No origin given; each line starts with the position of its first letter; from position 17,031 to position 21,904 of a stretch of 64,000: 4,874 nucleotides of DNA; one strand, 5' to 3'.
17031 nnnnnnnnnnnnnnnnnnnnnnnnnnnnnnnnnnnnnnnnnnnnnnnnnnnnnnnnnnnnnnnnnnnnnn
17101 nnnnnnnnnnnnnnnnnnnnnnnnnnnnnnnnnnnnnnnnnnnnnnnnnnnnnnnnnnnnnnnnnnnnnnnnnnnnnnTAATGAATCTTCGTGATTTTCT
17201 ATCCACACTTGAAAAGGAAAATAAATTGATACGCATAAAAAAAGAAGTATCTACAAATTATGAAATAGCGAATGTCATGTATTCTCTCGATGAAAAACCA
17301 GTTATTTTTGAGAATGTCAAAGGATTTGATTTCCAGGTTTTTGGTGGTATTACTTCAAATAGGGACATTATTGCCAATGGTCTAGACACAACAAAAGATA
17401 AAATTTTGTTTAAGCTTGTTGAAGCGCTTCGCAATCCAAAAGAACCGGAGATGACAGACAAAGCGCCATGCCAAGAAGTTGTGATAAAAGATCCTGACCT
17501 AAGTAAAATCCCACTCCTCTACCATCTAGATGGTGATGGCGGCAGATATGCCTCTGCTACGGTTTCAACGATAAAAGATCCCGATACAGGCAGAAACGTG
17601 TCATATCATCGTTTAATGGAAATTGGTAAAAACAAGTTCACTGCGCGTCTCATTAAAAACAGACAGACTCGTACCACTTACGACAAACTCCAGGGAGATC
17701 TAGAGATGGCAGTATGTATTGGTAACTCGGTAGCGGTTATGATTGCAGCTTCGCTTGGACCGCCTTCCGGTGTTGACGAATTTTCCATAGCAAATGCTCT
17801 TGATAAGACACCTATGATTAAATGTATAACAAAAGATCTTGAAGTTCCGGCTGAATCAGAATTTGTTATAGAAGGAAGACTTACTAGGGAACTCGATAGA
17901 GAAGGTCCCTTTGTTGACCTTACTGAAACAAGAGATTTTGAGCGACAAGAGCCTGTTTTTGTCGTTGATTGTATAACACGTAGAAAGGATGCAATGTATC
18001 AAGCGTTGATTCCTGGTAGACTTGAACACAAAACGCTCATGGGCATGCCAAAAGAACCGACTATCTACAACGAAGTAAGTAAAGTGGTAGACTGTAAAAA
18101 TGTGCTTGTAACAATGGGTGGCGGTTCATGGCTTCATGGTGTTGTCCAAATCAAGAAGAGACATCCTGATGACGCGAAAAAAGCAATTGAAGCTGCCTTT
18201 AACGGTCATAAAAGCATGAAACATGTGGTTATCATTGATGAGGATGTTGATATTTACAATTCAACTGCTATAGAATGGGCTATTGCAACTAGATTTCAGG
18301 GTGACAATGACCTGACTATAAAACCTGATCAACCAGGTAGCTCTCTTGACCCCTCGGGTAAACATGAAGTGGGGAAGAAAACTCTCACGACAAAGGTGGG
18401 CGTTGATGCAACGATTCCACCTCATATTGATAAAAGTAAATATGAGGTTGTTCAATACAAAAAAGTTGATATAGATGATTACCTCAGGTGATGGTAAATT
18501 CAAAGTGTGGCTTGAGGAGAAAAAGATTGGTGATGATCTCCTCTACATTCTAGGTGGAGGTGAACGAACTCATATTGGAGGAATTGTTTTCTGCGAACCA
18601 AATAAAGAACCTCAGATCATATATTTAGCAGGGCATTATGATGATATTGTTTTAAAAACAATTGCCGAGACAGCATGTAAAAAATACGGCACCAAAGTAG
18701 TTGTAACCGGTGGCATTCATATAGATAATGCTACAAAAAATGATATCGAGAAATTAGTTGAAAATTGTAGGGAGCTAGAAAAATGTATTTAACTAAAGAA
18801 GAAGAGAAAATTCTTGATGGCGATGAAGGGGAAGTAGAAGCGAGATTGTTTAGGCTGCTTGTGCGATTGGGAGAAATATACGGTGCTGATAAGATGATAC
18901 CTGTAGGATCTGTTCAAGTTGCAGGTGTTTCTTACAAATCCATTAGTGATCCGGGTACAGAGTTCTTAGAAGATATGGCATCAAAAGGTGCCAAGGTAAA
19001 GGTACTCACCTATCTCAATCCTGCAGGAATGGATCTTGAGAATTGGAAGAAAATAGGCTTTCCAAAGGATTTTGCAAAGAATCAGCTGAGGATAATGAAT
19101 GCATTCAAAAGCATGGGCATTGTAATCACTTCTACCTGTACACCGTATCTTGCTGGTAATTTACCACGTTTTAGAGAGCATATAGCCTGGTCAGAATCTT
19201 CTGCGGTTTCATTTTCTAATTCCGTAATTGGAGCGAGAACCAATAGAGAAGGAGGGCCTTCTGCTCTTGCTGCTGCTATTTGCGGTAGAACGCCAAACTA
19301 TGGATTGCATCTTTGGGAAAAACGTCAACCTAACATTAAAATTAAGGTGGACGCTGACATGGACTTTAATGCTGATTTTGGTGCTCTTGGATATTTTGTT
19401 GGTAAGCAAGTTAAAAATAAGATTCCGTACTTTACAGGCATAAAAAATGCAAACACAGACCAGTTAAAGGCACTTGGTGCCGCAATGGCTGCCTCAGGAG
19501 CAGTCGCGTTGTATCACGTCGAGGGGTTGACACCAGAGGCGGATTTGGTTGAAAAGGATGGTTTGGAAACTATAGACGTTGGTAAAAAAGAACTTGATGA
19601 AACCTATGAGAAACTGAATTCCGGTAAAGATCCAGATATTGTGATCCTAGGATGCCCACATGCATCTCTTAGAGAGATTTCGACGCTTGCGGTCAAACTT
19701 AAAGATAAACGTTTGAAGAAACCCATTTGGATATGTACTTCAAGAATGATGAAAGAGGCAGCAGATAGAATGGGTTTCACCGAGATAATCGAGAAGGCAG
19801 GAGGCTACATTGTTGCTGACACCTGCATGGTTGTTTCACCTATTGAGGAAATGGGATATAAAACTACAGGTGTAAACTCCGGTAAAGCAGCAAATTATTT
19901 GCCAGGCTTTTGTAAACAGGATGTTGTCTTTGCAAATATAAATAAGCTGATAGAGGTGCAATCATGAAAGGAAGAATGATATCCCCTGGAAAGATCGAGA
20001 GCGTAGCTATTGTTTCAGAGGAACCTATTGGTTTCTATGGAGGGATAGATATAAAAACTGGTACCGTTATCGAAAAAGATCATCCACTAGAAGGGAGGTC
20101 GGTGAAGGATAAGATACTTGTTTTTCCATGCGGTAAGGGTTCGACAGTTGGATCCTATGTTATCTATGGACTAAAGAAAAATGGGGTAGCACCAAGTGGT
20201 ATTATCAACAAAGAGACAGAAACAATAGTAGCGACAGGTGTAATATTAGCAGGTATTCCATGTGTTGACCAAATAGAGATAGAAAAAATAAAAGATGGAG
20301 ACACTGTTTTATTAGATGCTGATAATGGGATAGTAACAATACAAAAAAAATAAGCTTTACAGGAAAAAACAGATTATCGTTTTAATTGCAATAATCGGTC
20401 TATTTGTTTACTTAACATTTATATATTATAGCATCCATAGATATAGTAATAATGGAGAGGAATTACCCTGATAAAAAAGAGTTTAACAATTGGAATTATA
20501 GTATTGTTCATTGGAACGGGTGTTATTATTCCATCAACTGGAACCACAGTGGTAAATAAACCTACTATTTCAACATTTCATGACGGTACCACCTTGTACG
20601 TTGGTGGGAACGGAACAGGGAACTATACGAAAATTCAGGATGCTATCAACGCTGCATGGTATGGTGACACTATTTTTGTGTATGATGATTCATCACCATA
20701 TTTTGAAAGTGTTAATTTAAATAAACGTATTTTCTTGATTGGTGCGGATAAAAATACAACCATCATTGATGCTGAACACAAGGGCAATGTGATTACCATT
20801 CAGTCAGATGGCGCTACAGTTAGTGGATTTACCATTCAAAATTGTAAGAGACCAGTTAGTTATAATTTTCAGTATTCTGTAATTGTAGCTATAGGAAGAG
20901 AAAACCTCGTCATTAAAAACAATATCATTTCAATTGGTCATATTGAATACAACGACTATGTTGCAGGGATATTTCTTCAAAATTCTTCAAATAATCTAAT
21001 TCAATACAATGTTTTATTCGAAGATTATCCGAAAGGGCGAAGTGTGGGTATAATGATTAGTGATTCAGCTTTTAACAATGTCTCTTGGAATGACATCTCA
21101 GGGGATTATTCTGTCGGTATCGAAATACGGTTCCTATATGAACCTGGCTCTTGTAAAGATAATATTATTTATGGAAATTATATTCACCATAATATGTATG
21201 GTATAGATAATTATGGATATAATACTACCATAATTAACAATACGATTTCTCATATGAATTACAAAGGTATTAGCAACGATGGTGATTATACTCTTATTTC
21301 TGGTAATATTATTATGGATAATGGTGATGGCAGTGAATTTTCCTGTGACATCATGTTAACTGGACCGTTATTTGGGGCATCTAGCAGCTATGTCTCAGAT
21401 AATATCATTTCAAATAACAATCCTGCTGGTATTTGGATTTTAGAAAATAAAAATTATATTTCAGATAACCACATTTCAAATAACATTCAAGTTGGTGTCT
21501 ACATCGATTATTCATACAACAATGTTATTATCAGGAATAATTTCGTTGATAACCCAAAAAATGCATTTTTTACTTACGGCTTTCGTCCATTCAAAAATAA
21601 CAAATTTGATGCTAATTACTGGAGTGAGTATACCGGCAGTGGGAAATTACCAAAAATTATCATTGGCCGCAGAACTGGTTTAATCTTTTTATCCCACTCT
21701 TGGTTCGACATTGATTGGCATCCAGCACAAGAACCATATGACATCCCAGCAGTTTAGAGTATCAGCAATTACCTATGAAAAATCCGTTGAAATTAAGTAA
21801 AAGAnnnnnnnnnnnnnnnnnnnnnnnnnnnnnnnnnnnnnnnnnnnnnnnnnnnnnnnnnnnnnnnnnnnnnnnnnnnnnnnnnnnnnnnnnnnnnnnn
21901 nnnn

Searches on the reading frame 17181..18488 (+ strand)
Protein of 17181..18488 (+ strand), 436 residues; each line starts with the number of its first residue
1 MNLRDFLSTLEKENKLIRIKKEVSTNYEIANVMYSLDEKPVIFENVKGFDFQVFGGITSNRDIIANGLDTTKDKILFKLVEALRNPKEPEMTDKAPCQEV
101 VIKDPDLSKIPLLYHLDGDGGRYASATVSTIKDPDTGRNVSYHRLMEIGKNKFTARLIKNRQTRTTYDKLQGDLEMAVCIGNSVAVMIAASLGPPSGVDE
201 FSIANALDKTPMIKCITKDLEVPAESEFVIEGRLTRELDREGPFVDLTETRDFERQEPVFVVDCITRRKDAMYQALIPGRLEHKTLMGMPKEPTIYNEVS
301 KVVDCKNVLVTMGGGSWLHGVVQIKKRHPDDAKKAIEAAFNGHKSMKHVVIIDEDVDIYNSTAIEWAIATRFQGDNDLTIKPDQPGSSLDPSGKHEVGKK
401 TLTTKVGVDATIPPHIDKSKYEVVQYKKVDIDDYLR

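Call 42: search_protein_families(library=pfam, proteins=[window:17181-18488:+], max_evalue=0.00001)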
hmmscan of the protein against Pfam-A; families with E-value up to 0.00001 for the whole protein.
window:17181-18488:+ (436 aa): 3 families
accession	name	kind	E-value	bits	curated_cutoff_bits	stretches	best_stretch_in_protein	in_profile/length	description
PF01977.22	UbiD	-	1.7e-51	174.8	23.3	1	93-280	6-205/206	3-octaprenyl-4-hydroxybenzoate carboxy-lyase Rift-related domain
PF20696.2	UbiD_C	-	2.1e-30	105.8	24.2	1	285-410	2-127/127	3-octaprenyl-4-hydroxybenzoate carboxy-lyase C-terminal domain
PF20695.2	UbiD_N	-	3e-17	62.9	24.3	1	7-83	1-78/78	3-octaprenyl-4-hydroxybenzoate carboxy-lyase N-terminal domain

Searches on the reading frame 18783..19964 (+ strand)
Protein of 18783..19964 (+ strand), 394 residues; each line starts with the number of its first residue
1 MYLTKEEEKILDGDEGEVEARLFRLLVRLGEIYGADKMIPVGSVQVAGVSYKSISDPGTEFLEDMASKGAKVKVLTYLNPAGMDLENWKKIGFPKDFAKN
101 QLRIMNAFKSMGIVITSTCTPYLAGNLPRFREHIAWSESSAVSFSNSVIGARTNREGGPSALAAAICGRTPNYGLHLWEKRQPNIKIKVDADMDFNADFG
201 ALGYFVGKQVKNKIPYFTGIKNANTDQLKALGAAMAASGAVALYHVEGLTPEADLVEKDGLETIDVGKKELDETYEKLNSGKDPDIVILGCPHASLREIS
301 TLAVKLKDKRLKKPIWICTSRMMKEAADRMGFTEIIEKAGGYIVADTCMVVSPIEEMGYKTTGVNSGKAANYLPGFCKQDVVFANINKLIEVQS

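Call 42: search_protein_families(library=pfam, proteins=[window:18783-19964:+], max_evalue=0.00001)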
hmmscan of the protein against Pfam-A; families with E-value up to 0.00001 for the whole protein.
window:18783-19964:+ (394 aa): 1 family
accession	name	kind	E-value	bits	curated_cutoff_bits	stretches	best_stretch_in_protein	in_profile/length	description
PF04412.18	AcnX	-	3.1e-161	537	31.5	1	1-391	1-400/400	Aconitase X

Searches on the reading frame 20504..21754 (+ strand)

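Call 42: search_protein_families(library=pfam, proteins=[window:20504-21754:+], max_evalue=0.00001)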
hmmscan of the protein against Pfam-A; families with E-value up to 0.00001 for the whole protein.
window:20504-21754:+ (417 aa): 3 families
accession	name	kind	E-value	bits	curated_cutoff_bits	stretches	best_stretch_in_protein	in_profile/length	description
PF13229.12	Beta_helix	-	3.1e-19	69.6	25.9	1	238-372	8-138/158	Right handed beta helix region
PF05048.19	NosD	-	7.6e-17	61.9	23.6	2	217-378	46-212/212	Periplasmic copper-binding protein (NosD)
PF07602.17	DUF1565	-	7.4e-07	29.2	20.3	1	152-316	108-238/257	Protein of unknown function (DUF1565)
